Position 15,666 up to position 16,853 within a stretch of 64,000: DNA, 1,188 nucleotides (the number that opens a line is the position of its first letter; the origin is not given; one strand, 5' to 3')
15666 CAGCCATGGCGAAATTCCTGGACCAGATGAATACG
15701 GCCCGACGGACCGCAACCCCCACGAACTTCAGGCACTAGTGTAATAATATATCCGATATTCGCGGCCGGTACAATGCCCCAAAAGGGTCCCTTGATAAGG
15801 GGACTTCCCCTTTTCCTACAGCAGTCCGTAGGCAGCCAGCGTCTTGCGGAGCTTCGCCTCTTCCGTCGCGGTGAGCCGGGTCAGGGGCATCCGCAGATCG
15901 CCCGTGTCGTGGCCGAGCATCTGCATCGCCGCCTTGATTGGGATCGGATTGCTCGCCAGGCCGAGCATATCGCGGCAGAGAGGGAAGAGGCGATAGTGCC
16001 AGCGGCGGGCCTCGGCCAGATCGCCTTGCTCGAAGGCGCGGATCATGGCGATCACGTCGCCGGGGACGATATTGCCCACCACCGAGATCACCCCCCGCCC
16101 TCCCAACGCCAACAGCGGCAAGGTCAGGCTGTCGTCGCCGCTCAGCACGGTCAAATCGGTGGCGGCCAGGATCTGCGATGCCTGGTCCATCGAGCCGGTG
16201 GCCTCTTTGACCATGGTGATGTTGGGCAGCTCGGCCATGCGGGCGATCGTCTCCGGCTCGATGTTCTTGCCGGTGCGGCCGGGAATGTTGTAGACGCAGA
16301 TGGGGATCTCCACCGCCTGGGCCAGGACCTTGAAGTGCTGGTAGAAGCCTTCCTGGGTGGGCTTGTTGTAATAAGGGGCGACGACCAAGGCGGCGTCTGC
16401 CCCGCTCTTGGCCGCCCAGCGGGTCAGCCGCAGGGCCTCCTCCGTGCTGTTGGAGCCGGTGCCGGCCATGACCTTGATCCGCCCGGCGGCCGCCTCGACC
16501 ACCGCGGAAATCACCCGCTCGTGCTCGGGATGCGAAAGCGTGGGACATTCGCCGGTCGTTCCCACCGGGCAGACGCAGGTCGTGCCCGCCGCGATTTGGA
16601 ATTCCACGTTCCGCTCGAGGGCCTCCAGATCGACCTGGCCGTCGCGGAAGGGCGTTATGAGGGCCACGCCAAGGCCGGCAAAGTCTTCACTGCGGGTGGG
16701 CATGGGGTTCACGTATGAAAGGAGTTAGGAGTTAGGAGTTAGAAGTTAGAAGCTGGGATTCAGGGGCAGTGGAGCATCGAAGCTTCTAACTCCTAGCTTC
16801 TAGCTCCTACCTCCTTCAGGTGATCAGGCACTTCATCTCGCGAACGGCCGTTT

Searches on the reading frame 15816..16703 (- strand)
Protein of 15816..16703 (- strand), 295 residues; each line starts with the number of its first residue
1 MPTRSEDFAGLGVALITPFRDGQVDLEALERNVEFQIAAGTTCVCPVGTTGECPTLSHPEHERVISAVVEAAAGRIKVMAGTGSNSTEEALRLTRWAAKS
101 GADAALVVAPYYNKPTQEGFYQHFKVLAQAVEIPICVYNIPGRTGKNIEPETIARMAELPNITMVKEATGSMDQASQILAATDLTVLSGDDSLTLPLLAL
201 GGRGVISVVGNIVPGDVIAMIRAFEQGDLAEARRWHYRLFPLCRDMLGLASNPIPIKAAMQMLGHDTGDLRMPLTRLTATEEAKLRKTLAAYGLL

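Call 16: find_encoding_contigs(protein=window:15816-16703:-, flank=3000, max_places=6)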
Protein window:15816-16703:- (295 aa): 1 contig read that carries it; 1 place shown.
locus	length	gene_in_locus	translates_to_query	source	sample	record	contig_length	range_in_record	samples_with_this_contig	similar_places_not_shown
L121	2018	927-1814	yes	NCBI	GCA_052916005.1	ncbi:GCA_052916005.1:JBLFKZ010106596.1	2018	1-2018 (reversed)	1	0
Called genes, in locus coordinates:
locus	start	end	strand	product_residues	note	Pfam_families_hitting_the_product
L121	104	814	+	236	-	PF03740:PdxJ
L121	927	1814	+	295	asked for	PF00701:DHDPS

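Call 22: search_protein_families(library=pfam, proteins=[window:15816-16703:-])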
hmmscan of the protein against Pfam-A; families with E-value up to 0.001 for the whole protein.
window:15816-16703:- (295 aa): 1 family
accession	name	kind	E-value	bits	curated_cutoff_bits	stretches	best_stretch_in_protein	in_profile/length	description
PF00701.28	DHDPS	-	3.7e-89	298.7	22.1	1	8-291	2-288/289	Dihydrodipicolinate synthetase family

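Call 47: find_homologous_proteins(query=window:15816-16703:-, max_evalue=1e-60)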
Query window:15816-16703:- (295 aa): 7990 proteins with E <= 1e-60 among 8000 candidates; the best 120 are listed.
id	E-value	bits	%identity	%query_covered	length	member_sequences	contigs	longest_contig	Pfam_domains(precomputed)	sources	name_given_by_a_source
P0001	1.9e-191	652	100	100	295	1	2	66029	PF00701.29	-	-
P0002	4.7e-191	651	100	100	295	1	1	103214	PF00701.29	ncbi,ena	-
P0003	4.6e-190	648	99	100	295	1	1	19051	PF00701.29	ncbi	-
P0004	8.1e-190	647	99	100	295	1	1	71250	PF00701.29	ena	-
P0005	2.3e-189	646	99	100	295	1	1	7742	PF00701.29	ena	-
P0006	4.9e-183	625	95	100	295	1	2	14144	PF00701.29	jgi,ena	jgi:4-hydroxy-tetrahydrodipicolinate synthase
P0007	7.4e-181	618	93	100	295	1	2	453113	PF00701.29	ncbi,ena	-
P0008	1.2e-180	617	93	100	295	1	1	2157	PF00701.29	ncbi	-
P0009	3.3e-179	612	92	100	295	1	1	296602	PF00701.29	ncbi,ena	-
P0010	6.4e-173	592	88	100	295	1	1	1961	PF00701.29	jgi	jgi:4-hydroxy-tetrahydrodipicolinate synthase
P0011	2.2e-172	590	88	100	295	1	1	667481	PF00701.29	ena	-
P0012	6.2e-172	588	88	100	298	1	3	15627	PF00701.29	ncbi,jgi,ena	jgi:4-hydroxy-tetrahydrodipicolinate synthase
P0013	2.9e-170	583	88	100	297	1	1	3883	PF00701.29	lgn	-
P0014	7.9e-170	581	85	100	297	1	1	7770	PF00701.29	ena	-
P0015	4.6e-169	579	86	100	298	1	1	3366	PF00701.29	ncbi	-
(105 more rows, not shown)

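Call 48: find_encoding_contigs(protein=P0007, flank=10000, max_places=1)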
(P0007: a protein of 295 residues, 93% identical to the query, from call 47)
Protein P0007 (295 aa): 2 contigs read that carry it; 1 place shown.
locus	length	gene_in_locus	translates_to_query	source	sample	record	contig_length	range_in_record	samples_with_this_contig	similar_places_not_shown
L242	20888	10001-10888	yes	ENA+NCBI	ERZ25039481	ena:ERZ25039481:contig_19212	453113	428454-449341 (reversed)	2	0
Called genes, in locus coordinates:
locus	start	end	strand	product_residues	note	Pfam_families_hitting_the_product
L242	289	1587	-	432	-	-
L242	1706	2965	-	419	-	-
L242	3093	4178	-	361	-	-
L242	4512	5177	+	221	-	PF17757:UvrB_inter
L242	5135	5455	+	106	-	-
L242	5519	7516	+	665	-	PF02559:CarD_TRCF_RID, PF00270:DEAD, PF04851:ResIII (weak), PF00271:Helicase_C, PF03461:TRCF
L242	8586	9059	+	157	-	PF00639:Rotamase, PF13145:Rotamase_2, PF13616:Rotamase_3 (weak)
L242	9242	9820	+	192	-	PF03740:PdxJ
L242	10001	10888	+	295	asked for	PF00701:DHDPS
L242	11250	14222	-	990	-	PF13493:DUF4118, PF13185:GAF_2, PF00989:PAS, PF08448:PAS_4, PF00512:HisKA, PF02518:HATPase_c, PF00072:Response_reg, PF01627:Hpt, +4 more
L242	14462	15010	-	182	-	PF05227:CHASE3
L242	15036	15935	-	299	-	PF01739:CheR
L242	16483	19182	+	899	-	-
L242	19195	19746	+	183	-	PF14235:DUF4337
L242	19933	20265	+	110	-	PF22544:HYDIN_VesB_CFA65-like_Ig (weak), PF07610:DUF1573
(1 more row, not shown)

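Call 49: find_encoding_contigs(protein=P0009, flank=10000, max_places=1)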
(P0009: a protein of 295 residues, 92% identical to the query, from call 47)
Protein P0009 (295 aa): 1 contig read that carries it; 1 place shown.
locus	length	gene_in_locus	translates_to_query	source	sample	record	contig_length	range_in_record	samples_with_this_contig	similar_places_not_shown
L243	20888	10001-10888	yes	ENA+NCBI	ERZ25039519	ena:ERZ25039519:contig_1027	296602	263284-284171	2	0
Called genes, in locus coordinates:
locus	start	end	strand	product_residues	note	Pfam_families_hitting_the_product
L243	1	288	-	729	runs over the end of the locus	-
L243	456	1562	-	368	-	PF01728:FtsJ (weak)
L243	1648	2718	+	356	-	-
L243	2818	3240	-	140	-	PF01797:Y1_Tnp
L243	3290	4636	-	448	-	-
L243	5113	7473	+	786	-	PF02559:CarD_TRCF_RID, PF00270:DEAD, PF04851:ResIII (weak), PF00271:Helicase_C, PF03461:TRCF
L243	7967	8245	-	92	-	-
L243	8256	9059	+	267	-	PF13145:Rotamase_2, PF13616:Rotamase_3, PF00639:Rotamase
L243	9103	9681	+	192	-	PF03740:PdxJ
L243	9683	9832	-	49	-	-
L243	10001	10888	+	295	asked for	PF00701:DHDPS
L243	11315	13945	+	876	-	PF02861:Clp_N, PF23569:NBD_SMAX1, PF00004:AAA, PF17871:AAA_lid_9, PF00004:AAA, PF07724:AAA_2, PF07728:AAA_5, PF10431:ClpB_D2-small, +10 more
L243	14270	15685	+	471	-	PF11762:Arabinose_Iso_C (faint), PF02952:Fucose_iso_C (weak)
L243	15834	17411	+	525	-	PF01293:PEPCK_ATP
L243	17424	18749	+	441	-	PF00578:AhpC-TSA, PF08534:Redoxin, PF00085:Thioredoxin (weak), PF13098:Thioredoxin_2 (weak), PF13905:Thioredoxin_8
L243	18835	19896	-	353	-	PF07963:N_methyl (weak), PF07596:SBP_bac_10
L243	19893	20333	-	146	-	-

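Call 50: find_encoding_contigs(protein=P0011, flank=10000, max_places=1)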
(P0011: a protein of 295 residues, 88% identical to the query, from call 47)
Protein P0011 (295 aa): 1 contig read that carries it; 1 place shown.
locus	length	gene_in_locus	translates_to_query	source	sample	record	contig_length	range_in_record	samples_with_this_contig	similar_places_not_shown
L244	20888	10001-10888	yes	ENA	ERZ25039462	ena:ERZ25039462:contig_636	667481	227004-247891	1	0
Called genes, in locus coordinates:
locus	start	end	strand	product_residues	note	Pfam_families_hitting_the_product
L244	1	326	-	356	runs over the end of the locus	PF01842:ACT (weak), PF13840:ACT_7, PF01842:ACT (weak), PF22468:ACT_9, PF01842:ACT (weak), PF22468:ACT_9 (weak), PF13840:ACT_7, PF22468:ACT_9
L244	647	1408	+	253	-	-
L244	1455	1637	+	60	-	-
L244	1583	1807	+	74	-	-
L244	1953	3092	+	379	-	-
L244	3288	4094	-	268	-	PF02614:UxaC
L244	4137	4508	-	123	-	PF02614:UxaC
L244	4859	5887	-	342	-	-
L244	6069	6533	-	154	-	PF00132:Hexapep (faint), PF13720:Acetyltransf_11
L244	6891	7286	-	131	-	PF03331:LpxC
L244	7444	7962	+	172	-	-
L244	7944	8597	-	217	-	PF03938:OmpH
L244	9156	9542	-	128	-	-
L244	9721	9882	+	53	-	PF03740:PdxJ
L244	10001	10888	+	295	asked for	PF00701:DHDPS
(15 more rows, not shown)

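Call 52: find_encoding_contigs(protein=P0006, flank=10000, max_places=2)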
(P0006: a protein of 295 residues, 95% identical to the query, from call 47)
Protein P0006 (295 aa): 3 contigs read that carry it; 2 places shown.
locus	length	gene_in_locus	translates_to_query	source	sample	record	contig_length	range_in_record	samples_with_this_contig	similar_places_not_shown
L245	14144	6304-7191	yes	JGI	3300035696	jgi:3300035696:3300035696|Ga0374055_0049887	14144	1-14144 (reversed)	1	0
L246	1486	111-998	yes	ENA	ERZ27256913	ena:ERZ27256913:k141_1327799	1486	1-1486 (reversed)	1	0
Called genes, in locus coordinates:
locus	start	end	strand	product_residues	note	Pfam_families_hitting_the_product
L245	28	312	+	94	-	-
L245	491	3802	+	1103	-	PF17757:UvrB_inter, PF02559:CarD_TRCF_RID, PF00270:DEAD, PF00271:Helicase_C, PF03461:TRCF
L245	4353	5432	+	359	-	PF13145:Rotamase_2, PF13616:Rotamase_3 (weak), PF00639:Rotamase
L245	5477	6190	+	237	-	PF03740:PdxJ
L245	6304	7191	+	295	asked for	PF00701:DHDPS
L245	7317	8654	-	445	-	PF00578:AhpC-TSA, PF08534:Redoxin, PF00085:Thioredoxin, PF13098:Thioredoxin_2, PF13905:Thioredoxin_8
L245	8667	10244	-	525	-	PF01293:PEPCK_ATP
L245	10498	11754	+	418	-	PF07963:N_methyl (weak), PF07596:SBP_bac_10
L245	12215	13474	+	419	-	PF07963:N_methyl (weak), PF07596:SBP_bac_10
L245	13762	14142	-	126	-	?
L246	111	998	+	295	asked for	PF00701:DHDPS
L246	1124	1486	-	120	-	?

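Call 53: find_encoding_contigs(protein=P0004, flank=10000, max_places=1)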
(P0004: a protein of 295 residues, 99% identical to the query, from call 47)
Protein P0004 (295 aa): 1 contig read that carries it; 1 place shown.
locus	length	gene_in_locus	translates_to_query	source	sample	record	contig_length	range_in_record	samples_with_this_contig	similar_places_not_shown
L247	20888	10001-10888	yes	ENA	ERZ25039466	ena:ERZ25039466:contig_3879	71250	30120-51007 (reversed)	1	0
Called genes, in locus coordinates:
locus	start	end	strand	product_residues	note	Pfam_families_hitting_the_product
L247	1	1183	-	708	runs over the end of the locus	-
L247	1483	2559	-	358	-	PF01728:FtsJ (weak)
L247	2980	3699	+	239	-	-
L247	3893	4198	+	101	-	PF20383:DUF6678 (weak)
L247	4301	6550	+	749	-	PF17757:UvrB_inter, PF02559:CarD_TRCF_RID, PF00270:DEAD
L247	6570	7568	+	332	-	PF00271:Helicase_C, PF03461:TRCF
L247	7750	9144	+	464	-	PF13145:Rotamase_2, PF13616:Rotamase_3 (weak), PF00639:Rotamase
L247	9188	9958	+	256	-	PF03740:PdxJ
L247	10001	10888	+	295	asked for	PF00701:DHDPS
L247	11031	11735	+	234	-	PF07963:N_methyl (weak), PF07596:SBP_bac_10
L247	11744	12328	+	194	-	PF07596:SBP_bac_10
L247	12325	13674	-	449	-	PF00085:Thioredoxin, PF00578:AhpC-TSA, PF08534:Redoxin, PF13098:Thioredoxin_2, PF13905:Thioredoxin_8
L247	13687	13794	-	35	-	-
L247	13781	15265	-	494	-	PF01293:PEPCK_ATP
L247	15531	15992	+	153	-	-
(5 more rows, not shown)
